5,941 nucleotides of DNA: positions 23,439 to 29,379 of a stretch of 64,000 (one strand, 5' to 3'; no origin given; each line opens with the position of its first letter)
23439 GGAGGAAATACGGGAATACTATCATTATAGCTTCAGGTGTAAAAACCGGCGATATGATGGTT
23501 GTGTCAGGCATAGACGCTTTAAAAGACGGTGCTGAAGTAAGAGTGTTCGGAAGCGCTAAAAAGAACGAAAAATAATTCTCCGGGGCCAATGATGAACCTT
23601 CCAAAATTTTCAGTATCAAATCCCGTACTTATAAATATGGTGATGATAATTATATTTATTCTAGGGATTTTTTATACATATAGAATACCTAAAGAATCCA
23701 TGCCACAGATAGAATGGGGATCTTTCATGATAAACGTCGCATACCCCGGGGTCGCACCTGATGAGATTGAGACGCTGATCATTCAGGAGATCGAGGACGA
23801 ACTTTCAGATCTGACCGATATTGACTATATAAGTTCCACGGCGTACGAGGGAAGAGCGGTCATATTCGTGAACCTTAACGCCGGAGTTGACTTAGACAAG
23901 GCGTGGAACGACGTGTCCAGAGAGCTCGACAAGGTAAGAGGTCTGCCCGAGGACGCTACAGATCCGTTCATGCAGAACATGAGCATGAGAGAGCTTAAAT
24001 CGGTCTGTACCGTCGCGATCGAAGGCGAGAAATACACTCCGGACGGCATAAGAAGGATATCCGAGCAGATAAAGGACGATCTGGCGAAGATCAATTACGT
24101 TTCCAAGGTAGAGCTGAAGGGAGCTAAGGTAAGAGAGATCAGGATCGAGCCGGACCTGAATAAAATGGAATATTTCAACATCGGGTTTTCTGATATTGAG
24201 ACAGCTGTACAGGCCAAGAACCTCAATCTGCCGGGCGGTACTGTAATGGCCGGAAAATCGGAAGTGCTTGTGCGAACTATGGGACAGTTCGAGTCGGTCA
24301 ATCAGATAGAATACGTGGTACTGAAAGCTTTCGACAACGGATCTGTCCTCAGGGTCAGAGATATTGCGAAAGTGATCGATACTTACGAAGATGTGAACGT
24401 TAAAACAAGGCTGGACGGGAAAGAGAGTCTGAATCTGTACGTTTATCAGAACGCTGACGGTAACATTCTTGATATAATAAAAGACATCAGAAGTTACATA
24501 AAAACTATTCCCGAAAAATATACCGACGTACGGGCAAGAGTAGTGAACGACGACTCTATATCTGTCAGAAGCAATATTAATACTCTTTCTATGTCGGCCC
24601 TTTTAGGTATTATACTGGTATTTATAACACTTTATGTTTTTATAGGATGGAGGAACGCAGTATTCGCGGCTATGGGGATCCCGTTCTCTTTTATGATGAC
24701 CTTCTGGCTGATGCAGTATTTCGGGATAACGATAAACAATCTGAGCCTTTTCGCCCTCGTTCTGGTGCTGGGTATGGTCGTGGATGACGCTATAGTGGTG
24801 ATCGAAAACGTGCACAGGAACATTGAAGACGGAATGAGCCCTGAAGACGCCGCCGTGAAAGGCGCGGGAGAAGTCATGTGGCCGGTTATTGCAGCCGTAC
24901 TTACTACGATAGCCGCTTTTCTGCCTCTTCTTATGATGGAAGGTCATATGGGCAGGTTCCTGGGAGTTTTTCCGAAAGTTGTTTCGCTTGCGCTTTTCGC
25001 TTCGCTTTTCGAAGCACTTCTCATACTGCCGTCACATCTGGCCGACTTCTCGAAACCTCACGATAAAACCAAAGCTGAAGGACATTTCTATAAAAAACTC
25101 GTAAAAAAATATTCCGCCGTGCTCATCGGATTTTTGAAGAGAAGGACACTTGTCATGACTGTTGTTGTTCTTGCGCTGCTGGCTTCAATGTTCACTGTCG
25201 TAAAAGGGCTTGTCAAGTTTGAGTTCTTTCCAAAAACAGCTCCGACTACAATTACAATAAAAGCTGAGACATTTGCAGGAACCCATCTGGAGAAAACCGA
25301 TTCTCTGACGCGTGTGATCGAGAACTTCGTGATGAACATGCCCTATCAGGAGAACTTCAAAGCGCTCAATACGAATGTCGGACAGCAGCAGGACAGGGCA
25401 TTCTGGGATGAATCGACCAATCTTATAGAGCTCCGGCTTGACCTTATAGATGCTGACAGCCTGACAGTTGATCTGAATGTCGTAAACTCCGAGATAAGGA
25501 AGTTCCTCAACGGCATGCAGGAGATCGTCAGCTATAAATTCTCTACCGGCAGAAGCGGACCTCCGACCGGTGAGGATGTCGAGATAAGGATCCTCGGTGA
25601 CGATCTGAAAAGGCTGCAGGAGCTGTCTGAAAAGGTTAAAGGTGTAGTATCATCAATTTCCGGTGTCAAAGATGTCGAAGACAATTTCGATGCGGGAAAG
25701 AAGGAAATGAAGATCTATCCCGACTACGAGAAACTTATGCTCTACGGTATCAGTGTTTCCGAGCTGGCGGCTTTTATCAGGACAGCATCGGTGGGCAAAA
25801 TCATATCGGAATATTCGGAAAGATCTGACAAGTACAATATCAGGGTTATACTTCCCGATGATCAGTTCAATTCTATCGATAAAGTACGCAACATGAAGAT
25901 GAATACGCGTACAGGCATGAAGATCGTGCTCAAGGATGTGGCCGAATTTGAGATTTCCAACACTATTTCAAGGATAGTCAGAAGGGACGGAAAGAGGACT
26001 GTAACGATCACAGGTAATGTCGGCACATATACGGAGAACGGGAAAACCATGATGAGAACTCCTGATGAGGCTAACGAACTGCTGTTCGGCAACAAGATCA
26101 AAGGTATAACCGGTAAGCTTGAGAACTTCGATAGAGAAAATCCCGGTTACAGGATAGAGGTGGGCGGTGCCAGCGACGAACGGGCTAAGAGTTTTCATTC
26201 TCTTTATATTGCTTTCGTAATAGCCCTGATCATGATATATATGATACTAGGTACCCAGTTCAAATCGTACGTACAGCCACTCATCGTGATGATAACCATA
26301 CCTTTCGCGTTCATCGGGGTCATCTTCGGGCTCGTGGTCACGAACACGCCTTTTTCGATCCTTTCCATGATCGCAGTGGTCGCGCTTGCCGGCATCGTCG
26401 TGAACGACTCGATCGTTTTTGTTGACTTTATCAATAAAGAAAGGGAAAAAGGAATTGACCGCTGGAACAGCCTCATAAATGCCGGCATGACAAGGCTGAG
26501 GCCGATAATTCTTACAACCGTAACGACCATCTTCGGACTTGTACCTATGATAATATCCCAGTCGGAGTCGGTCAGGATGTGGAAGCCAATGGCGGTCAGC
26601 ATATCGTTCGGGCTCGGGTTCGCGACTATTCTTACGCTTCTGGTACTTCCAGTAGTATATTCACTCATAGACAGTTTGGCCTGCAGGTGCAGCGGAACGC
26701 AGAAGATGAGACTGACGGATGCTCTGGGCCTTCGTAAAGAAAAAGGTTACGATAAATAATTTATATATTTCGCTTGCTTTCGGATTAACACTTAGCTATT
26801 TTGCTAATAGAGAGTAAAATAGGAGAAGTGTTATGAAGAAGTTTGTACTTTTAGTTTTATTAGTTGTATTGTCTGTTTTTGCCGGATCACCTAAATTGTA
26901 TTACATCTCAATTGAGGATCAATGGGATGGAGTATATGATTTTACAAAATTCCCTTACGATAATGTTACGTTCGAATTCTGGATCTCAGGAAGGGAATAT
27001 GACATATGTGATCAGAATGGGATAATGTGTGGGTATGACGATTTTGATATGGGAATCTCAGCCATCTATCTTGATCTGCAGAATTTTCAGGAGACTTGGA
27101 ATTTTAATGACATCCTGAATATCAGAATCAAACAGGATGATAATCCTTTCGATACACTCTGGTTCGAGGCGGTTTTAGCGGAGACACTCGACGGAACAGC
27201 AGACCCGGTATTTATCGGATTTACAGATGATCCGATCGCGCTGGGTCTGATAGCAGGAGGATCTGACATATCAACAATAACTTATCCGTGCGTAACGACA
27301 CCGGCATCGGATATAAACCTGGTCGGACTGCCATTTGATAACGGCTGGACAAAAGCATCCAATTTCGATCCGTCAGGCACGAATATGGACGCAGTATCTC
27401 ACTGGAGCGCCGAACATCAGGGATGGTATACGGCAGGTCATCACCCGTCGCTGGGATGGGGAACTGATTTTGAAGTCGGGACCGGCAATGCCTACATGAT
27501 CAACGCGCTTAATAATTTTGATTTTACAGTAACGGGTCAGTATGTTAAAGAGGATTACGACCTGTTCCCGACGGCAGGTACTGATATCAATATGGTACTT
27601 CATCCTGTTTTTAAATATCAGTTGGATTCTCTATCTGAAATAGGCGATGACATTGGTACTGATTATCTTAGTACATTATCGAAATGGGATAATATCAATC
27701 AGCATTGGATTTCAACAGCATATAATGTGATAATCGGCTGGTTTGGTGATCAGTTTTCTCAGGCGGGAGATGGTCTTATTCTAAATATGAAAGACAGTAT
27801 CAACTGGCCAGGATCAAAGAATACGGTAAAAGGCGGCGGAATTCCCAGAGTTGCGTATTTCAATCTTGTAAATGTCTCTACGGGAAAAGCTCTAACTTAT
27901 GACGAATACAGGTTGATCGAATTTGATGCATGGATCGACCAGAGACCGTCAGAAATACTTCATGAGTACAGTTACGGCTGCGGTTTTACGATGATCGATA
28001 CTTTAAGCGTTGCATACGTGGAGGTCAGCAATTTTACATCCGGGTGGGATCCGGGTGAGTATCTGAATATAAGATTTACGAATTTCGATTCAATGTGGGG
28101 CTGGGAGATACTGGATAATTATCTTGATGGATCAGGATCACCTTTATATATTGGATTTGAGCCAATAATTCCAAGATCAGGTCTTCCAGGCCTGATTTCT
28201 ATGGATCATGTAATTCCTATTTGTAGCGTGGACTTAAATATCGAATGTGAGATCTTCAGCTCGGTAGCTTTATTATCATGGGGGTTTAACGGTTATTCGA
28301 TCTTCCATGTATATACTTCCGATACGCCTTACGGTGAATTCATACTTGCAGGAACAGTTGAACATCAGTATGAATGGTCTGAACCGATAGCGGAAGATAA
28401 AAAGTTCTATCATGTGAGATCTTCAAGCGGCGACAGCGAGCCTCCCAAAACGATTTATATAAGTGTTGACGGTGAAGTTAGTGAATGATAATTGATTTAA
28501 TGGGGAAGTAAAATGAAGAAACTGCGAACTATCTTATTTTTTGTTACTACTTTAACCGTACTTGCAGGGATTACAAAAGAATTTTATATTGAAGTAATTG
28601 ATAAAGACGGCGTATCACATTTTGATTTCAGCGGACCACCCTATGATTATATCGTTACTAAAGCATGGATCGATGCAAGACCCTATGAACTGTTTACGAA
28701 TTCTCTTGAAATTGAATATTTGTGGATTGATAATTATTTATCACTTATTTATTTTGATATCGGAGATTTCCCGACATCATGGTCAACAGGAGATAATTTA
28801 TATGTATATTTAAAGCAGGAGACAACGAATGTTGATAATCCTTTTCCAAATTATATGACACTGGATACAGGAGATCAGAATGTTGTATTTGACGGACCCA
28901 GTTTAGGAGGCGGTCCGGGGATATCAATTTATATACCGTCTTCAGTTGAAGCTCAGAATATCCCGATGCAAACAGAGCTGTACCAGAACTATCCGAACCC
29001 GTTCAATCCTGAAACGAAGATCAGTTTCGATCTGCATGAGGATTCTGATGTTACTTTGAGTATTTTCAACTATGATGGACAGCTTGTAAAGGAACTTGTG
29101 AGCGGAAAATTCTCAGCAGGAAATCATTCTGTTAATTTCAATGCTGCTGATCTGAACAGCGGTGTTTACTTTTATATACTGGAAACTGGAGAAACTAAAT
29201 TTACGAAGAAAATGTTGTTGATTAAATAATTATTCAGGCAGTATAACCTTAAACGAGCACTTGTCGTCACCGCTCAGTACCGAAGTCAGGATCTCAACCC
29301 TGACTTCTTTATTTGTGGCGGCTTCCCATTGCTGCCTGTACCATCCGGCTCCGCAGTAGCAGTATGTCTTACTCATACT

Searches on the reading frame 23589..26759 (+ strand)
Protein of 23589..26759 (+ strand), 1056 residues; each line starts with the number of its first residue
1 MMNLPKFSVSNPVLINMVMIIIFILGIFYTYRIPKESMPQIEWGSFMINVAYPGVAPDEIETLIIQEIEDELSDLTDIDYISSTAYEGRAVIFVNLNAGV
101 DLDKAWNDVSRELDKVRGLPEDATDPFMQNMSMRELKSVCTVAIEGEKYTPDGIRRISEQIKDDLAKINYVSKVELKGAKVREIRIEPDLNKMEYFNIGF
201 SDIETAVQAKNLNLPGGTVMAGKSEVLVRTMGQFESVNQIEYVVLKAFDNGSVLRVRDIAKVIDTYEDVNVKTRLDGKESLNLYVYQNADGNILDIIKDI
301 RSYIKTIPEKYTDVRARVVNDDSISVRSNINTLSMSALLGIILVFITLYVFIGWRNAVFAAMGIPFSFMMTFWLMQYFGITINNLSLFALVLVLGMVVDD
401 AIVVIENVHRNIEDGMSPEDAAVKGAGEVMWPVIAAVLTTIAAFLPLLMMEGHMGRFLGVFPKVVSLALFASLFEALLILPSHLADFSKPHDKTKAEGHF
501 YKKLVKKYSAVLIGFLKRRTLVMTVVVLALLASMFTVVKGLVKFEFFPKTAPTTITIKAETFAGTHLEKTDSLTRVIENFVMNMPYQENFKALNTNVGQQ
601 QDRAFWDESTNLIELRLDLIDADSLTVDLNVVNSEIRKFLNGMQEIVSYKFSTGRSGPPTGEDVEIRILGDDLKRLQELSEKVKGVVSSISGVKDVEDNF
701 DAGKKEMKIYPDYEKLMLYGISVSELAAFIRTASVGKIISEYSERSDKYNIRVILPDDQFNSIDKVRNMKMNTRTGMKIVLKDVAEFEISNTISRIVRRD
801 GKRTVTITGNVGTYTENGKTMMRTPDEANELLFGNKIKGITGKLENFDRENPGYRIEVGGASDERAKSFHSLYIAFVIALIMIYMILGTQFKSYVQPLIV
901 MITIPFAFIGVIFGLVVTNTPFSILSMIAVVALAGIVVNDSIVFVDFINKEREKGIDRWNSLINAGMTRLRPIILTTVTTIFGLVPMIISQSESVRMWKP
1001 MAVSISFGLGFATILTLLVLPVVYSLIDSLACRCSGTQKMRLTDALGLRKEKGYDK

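Call 19: search_protein_families(library=pfam, proteins=[window:23589-26759:+], max_evalue=0.00001)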
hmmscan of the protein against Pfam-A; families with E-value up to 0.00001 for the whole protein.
window:23589-26759:+ (1056 aa): 3 families
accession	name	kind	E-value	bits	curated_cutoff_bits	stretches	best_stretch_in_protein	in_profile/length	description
PF00873.25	ACR_tran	-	4.2e-194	647.6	28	1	6-1027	3-1020/1021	AcrB/AcrD/AcrF family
PF03176.21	MMPL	-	4.1e-11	42.8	20.5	1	836-1026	106-301/333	MMPL family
PF02355.23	SecD_SecF_C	-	4.2e-11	43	20.5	2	337-454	35-156/189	Protein export membrane protein SecD/SecF, C-terminal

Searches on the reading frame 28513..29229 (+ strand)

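Call 21: search_protein_families(library=pfam, proteins=[window:28513-29229:+], max_evalue=0.00001)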
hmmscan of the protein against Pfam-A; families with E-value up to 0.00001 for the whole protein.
window:28513-29229:+ (238 aa): 1 family
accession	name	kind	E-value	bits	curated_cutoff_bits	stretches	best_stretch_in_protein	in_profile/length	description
PF18962.6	Por_Secre_tail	-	1.4e-12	48.1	27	1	160-235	2-74/75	Secretion system C-terminal sorting domain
